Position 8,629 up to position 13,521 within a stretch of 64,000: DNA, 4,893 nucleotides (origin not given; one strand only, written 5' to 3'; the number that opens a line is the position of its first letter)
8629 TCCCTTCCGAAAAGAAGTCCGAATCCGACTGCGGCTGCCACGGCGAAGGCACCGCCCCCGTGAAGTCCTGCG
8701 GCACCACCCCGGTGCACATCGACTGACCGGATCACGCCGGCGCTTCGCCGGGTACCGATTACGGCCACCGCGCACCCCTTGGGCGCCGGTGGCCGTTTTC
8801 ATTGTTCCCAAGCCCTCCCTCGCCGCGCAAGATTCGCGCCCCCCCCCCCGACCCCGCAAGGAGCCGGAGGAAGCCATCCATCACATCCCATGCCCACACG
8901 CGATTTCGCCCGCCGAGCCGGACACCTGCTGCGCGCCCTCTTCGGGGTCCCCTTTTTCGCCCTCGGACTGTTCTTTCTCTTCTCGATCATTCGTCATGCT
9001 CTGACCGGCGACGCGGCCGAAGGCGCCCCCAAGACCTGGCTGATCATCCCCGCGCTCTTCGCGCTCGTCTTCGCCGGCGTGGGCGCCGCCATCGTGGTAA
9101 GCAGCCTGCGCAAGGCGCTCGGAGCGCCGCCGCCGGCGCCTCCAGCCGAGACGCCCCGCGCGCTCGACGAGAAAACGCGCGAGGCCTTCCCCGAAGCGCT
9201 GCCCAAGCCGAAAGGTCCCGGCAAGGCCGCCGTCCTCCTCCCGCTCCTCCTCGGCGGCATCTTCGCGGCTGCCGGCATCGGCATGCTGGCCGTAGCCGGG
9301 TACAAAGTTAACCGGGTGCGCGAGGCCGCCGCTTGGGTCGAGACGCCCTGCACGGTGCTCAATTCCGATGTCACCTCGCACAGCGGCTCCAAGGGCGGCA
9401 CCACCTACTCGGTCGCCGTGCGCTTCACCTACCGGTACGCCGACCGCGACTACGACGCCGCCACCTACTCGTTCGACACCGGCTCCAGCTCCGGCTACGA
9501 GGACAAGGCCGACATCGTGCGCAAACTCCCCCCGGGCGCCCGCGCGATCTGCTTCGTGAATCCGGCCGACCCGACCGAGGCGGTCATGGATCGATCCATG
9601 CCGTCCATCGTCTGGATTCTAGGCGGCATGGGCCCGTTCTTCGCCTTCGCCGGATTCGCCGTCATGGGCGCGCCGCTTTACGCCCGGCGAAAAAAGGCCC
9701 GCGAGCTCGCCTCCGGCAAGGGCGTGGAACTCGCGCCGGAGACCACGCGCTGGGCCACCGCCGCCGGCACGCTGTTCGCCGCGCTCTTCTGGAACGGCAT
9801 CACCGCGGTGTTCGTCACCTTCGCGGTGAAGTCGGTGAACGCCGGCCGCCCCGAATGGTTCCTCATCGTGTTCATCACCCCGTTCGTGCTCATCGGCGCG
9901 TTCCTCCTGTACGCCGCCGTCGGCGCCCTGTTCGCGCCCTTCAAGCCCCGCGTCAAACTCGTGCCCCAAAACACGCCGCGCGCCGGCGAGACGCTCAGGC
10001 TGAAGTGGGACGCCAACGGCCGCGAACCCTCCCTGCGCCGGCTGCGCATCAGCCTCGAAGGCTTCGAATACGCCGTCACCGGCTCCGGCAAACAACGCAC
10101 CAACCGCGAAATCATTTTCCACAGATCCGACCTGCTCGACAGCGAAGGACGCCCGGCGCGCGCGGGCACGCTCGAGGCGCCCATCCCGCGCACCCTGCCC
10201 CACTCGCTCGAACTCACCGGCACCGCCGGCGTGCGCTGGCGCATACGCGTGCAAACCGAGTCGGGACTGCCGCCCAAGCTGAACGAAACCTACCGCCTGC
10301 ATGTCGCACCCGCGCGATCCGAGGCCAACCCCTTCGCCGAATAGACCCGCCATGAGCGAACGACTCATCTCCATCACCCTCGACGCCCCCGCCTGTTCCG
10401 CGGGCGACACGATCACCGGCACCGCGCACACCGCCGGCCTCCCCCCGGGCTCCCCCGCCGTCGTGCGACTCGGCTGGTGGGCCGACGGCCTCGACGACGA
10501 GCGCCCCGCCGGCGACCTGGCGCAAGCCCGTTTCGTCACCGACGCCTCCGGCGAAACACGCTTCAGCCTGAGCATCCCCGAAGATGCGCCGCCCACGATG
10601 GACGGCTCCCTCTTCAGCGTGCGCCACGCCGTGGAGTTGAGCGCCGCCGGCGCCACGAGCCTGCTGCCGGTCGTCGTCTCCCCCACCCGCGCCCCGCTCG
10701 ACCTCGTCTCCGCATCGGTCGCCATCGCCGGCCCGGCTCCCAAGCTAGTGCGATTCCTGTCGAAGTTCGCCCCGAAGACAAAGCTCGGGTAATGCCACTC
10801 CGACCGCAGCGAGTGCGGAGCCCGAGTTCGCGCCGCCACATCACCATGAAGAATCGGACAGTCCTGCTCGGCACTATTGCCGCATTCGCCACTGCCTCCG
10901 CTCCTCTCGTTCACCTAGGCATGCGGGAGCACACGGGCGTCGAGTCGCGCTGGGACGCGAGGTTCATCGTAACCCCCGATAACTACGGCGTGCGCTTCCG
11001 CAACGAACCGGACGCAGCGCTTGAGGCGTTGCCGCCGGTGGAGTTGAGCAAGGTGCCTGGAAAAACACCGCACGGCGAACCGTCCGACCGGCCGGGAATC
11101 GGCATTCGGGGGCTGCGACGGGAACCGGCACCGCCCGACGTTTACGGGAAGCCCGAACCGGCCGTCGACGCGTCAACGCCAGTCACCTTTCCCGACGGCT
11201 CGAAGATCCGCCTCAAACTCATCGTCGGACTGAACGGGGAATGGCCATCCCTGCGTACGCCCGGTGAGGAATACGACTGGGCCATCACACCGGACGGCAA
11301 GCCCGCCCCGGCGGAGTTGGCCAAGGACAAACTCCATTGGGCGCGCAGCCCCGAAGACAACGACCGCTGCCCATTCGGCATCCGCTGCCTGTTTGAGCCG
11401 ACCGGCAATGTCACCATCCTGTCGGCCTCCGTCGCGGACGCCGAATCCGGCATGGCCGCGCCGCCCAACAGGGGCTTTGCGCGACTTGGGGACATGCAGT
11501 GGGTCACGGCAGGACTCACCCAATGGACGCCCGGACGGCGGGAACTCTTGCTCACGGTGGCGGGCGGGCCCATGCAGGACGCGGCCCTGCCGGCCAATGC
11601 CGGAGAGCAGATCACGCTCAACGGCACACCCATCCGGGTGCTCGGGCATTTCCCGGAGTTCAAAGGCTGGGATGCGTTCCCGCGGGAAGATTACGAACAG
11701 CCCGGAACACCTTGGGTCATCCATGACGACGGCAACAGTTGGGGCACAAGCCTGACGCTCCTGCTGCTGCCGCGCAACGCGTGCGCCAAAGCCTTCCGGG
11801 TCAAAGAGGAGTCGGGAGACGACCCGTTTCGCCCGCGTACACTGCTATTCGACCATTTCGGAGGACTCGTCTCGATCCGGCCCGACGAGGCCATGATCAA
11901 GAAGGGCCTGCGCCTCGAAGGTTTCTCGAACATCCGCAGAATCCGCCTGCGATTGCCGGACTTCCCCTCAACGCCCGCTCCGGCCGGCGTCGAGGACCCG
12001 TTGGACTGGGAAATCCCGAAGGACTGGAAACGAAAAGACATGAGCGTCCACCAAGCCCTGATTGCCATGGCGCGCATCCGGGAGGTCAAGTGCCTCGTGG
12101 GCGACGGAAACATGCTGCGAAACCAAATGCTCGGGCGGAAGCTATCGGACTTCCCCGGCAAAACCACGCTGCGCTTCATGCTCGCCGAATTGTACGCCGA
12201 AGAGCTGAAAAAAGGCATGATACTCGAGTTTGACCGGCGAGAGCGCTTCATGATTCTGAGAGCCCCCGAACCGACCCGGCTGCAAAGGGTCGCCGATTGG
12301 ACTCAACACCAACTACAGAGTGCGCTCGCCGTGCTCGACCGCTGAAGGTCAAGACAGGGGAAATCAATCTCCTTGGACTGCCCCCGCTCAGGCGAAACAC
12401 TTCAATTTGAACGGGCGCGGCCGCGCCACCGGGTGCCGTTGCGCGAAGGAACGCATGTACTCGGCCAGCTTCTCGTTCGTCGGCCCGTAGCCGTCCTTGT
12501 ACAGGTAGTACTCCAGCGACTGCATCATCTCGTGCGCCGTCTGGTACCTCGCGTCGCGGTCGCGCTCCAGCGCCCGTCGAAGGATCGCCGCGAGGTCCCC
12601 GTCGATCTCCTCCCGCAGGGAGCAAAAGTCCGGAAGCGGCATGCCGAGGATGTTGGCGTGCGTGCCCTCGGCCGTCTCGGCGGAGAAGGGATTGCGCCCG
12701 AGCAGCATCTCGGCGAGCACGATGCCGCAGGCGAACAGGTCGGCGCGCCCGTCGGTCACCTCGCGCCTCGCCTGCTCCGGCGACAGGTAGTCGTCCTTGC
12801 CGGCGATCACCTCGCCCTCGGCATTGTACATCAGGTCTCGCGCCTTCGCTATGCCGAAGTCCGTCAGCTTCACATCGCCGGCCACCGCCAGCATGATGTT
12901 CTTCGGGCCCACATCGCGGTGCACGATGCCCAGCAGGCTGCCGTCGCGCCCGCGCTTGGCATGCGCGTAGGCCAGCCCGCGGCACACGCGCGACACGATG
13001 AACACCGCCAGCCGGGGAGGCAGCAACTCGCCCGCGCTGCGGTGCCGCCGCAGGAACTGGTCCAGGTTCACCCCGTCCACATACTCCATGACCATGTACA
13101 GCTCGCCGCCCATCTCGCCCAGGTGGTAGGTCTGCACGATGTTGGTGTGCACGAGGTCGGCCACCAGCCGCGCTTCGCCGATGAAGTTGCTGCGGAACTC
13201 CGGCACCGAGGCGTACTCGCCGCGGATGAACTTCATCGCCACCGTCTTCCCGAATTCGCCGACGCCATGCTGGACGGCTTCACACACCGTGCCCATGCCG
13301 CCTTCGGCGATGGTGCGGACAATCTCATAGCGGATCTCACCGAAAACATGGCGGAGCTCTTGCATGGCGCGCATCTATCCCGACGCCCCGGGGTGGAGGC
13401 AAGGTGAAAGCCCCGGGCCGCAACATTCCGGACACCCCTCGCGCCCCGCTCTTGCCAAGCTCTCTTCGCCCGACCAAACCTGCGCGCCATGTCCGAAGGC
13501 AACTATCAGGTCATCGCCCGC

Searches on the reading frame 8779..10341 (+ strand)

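Call 79: search_protein_families(library=pfam, proteins=[window:8779-10341:+], max_evalue=0.00001)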
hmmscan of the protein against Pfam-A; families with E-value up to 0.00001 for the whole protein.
window:8779-10341:+ (521 aa): 1 family
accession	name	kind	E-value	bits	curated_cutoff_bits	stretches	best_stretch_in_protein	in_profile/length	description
PF12158.14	DUF3592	-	7.3e-14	52.6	25.3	1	189-273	1-82/84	Domain of unknown function (DUF3592)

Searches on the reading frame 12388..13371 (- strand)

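Call 79: search_protein_families(library=pfam, proteins=[window:12388-13371:-], max_evalue=0.00001)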
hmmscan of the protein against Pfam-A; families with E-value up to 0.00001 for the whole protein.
window:12388-13371:- (327 aa): 2 families
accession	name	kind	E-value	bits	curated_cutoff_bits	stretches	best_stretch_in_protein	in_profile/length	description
PF00069.31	Pkinase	-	5.1e-41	141.2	31.7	1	15-284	1-259/263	Protein kinase domain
PF07714.23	PK_Tyr_Ser-Thr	-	9.8e-29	100.9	23.1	1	17-241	3-217/258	Protein tyrosine and serine/threonine kinase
